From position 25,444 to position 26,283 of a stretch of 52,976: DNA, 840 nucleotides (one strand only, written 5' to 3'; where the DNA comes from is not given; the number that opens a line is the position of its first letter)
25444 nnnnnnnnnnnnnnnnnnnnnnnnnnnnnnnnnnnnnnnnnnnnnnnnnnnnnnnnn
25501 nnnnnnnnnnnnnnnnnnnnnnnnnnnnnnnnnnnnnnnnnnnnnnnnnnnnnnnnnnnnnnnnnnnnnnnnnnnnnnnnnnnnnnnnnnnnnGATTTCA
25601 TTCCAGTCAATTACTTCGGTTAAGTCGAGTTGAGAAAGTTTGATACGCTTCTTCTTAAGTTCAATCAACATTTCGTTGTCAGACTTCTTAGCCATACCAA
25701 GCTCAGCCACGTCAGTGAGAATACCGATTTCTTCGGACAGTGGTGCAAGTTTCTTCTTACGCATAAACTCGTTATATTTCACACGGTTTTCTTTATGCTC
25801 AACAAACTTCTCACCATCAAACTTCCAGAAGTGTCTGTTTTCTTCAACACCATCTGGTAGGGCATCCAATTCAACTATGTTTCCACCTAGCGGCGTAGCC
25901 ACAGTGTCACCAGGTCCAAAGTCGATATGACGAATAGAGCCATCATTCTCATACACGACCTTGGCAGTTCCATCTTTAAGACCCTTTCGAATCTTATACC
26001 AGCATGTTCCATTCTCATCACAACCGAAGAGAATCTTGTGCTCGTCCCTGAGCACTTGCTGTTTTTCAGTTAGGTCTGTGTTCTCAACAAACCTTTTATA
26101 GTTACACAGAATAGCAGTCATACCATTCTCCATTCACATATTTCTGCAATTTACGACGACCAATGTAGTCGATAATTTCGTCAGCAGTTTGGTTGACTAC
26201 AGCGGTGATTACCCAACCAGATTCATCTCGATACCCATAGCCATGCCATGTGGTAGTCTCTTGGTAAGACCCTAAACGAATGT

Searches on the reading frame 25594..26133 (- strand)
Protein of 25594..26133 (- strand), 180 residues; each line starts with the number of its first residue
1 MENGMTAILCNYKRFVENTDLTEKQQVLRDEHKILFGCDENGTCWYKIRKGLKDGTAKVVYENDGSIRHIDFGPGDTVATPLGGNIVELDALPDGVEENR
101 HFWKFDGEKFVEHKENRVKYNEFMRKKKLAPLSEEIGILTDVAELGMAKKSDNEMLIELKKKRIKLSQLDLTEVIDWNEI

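Call 7: search_protein_families(library=pfam, proteins=[window:25594-26133:-], max_evalue=0.1)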
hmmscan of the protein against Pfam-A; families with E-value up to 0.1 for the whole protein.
window:25594-26133:- (180 aa): 1 family
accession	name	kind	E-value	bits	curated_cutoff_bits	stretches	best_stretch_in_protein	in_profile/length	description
PF02413.22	Caudo_TAP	-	6.6e-08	33.2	22.1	1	56-178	10-127/131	Caudovirales tail fibre assembly protein, lambda gpK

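Call 8: search_protein_families(library=phrogs, proteins=[window:25594-26133:-], max_evalue=0.01)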
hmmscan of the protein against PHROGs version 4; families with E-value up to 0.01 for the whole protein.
window:25594-26133:- (180 aa): 7 families
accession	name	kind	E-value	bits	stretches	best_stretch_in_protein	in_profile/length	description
phrog_136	-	tail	1.9e-25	91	1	12-179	5-174/178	tail fiber assembly protein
phrog_105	-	tail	3.8e-06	27.4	1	86-178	98-199/239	tail fiber assembly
phrog_21546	-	tail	8.9e-06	26.9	1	11-71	3-59/96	tail fiber protein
phrog_5572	-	unknown function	9.4e-05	23.8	1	114-177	53-120/130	-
phrog_11571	-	tail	0.00045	21.3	1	38-112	23-96/223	tail fiber protein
phrog_24494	-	tail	0.0016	19.7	1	22-71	14-63/93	tail fiber chaperone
phrog_188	-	tail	0.0037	18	1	114-177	112-177/207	tail fiber assembly protein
